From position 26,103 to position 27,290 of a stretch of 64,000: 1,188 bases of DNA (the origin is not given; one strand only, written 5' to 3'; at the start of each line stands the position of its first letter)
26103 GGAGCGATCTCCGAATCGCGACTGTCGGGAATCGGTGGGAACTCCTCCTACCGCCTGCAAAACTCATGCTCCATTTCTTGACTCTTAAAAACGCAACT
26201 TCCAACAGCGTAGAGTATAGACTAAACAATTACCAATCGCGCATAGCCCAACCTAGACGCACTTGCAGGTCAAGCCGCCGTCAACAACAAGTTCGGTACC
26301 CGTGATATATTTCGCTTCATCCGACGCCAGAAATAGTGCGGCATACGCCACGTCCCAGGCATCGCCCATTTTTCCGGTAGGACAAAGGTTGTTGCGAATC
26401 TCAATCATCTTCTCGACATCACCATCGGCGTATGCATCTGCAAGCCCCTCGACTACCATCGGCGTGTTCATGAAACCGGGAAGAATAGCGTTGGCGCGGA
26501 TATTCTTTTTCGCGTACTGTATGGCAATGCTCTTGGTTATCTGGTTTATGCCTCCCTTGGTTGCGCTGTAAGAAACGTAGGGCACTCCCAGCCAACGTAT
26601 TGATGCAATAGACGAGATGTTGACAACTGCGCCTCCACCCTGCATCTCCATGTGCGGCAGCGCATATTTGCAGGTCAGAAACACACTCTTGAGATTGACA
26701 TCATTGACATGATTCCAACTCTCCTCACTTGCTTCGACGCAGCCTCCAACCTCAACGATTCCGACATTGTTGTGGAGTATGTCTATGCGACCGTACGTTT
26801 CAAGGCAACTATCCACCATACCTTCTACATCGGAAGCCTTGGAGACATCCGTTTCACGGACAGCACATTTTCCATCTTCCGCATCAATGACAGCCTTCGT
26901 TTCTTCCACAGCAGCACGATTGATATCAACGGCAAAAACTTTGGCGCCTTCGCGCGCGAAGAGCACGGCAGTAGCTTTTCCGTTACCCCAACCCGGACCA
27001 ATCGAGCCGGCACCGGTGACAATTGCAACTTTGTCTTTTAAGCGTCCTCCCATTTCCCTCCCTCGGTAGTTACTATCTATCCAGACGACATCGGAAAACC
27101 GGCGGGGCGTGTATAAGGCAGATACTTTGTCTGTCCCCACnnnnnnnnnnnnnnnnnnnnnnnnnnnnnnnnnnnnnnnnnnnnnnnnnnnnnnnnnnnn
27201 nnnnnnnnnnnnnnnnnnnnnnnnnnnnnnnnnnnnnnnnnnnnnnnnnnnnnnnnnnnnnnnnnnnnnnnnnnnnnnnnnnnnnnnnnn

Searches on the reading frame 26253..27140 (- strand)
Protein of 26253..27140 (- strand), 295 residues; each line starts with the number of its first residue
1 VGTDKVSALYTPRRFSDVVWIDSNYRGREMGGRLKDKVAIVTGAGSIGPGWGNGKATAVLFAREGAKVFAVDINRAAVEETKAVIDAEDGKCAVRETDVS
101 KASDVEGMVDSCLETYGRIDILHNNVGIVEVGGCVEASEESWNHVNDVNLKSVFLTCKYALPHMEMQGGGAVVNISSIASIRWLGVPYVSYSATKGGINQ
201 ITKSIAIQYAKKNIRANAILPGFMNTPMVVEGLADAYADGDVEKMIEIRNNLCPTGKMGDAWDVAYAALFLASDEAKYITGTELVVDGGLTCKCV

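Call 76: search_protein_families(library=pfam, proteins=[window:26253-27140:-], max_evalue=0.001)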
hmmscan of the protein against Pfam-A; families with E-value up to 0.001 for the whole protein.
window:26253-27140:- (295 aa): 2 families
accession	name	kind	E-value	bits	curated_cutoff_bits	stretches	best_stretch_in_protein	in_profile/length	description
PF13561.12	adh_short_C2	-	3.2e-60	204.1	27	1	54-291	9-236/236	Enoyl-(Acyl carrier protein) reductase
PF00106.31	adh_short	-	8.3e-47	159.6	26.6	1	37-231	1-189/195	short chain dehydrogenase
